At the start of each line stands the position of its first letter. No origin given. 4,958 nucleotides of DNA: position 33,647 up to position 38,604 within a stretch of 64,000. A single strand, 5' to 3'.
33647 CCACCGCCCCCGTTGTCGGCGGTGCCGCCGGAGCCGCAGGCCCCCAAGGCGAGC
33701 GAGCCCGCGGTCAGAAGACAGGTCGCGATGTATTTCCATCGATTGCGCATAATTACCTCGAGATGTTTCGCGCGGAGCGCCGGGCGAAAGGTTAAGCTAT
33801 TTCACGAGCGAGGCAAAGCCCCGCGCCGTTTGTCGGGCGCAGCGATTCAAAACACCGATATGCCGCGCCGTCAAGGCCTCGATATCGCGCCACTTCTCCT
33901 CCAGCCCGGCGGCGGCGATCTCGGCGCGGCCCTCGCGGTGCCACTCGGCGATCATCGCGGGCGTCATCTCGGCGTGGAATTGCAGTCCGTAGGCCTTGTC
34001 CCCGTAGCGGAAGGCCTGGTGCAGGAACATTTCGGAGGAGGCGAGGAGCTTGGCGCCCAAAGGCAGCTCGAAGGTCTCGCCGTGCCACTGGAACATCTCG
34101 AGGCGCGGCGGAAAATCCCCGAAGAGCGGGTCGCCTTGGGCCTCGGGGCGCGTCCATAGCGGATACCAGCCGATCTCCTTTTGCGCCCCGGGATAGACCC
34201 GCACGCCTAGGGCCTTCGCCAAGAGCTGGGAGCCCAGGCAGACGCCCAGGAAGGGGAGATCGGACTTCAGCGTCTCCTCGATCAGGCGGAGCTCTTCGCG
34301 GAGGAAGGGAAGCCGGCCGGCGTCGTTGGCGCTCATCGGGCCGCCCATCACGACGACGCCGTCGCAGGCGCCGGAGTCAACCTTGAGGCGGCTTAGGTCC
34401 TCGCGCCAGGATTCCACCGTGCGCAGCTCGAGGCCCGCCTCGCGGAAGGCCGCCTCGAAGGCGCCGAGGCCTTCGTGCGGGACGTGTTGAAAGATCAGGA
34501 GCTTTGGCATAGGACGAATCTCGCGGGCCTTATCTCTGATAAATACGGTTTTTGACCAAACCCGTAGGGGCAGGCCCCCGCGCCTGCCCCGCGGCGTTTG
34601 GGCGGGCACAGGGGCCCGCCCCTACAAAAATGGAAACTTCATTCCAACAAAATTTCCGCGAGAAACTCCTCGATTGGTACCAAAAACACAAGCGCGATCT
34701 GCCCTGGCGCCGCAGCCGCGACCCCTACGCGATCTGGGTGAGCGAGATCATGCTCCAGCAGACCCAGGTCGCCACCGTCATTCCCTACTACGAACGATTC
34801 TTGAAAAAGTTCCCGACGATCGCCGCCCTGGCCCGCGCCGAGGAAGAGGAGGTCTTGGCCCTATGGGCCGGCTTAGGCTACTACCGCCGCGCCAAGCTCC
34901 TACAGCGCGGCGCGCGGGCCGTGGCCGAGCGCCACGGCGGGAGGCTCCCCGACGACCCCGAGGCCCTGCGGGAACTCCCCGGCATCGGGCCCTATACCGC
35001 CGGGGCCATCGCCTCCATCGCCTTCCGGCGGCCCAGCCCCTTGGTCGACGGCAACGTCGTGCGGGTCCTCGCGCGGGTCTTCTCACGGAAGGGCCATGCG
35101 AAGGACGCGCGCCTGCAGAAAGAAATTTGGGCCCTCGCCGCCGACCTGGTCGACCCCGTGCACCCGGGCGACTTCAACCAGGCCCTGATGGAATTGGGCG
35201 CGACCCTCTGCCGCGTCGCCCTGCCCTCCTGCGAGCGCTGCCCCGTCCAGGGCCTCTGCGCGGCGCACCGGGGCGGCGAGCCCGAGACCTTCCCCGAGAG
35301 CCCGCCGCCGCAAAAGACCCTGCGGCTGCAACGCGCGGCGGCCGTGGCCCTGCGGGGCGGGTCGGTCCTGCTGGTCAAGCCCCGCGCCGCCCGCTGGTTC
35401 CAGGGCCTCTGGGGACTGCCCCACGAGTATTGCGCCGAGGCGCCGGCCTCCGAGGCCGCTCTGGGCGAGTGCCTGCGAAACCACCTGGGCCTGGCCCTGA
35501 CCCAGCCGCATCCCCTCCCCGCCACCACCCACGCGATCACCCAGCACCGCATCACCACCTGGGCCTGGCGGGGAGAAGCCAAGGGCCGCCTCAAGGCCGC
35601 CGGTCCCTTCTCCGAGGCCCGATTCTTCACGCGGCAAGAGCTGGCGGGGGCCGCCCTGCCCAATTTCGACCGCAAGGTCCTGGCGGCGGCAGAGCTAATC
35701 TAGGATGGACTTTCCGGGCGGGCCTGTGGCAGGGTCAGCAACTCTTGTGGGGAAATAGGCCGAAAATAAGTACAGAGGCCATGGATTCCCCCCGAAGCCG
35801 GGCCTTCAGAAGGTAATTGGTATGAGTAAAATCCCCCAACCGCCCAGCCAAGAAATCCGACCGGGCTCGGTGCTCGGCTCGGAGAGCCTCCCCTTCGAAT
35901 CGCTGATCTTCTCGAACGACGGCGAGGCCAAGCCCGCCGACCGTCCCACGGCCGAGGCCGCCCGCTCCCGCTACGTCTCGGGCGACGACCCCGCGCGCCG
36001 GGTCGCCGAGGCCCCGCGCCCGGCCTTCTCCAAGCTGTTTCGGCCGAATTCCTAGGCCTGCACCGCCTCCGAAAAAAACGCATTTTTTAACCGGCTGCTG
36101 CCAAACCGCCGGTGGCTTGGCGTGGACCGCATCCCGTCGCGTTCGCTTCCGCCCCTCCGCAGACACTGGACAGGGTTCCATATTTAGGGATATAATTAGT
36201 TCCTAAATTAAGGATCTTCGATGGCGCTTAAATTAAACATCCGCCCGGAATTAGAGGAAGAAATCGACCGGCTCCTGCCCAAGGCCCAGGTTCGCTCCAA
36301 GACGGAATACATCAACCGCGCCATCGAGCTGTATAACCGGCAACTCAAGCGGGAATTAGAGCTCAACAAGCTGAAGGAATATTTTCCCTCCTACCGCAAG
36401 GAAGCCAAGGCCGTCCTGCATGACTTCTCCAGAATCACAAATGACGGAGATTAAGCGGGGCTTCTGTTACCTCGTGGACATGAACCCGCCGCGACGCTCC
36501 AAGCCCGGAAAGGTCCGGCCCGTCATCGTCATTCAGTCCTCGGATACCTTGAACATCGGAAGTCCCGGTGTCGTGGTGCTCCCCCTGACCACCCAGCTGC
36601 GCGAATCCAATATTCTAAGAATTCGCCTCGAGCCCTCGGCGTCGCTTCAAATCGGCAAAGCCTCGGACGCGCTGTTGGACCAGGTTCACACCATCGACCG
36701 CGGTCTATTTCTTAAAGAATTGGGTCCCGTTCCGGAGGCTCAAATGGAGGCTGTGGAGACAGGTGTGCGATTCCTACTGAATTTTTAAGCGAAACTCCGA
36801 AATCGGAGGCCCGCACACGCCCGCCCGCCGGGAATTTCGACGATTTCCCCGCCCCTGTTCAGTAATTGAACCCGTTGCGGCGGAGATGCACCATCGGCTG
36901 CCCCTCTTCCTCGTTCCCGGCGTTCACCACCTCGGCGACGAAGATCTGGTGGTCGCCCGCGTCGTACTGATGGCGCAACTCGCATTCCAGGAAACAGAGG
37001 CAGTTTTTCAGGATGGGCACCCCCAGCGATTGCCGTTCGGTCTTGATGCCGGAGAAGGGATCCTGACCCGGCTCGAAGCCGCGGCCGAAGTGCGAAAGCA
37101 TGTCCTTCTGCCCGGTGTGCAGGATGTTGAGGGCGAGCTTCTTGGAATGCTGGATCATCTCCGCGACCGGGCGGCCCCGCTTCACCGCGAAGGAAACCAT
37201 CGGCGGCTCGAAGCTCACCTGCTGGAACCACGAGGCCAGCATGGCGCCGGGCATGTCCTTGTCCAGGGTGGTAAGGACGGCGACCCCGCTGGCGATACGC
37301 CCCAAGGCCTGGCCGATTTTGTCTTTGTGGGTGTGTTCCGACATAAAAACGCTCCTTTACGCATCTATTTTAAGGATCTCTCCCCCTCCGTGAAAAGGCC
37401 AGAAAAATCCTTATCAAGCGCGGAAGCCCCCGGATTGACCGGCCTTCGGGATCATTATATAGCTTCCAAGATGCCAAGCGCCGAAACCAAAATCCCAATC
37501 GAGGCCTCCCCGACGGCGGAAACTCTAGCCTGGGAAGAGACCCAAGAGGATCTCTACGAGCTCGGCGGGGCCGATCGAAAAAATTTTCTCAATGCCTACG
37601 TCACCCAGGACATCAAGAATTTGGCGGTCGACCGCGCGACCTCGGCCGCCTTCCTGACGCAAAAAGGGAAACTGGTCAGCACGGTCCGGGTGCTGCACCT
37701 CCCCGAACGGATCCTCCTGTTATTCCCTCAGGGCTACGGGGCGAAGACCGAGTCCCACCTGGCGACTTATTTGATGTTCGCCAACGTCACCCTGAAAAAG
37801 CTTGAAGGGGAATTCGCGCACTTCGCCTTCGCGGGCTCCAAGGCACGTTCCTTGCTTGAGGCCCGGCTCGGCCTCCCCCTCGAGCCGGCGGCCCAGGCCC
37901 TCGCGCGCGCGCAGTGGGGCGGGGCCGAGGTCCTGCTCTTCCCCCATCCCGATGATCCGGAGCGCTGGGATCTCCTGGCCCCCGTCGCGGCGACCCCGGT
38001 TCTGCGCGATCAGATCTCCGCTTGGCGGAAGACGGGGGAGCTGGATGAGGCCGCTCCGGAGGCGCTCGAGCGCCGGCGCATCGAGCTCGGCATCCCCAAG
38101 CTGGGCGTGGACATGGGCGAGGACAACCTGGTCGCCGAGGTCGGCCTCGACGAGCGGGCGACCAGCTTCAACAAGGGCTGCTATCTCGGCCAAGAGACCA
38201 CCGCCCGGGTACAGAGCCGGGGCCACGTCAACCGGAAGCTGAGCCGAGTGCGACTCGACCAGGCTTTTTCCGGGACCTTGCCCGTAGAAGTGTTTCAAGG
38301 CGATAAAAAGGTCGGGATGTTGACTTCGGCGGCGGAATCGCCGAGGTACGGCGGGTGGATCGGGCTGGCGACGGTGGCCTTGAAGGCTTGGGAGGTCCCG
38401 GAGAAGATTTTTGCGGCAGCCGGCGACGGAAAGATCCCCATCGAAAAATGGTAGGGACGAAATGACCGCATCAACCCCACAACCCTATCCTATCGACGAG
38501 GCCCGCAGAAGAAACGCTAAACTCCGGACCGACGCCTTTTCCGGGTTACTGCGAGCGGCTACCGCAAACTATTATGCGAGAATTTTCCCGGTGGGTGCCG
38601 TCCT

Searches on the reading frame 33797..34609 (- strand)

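Call 118: search_protein_families(library=pfam, proteins=[window:33797-34609:-], max_evalue=0.00001)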
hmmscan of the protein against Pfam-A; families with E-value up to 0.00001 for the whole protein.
window:33797-34609:- (270 aa): 1 family
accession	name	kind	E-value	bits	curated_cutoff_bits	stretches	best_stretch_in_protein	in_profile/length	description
PF00117.34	GATase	-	1.3e-20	74.3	22.8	1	54-217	16-175/190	Glutamine amidotransferase class-I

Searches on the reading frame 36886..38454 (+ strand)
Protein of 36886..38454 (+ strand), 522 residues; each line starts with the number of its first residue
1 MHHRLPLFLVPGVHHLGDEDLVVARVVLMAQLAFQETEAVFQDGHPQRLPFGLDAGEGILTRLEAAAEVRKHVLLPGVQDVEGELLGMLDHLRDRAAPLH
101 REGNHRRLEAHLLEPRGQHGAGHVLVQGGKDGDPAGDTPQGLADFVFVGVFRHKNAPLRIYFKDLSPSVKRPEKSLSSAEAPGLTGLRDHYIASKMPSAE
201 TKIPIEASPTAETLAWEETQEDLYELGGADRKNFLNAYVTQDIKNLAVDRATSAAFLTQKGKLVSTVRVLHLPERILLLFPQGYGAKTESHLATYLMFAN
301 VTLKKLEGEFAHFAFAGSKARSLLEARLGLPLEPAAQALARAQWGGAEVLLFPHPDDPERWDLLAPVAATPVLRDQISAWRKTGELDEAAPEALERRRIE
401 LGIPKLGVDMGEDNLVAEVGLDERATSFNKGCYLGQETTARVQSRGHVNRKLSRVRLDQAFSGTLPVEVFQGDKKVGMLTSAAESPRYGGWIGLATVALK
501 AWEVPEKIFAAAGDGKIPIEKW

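Call 52: search_protein_families(library=pfam, proteins=[window:36886-38454:+], max_evalue=0.00001)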
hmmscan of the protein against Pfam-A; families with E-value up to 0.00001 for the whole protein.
window:36886-38454:+ (522 aa): 2 families
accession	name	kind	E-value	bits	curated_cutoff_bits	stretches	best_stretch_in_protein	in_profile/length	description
PF01571.26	GCV_T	-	9.8e-13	48.4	25.6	1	225-421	52-252/255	Aminomethyltransferase folate-binding domain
PF08669.17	GCV_T_C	-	3.9e-06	27.1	25.9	1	468-519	20-71/80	Glycine cleavage T-protein C-terminal barrel domain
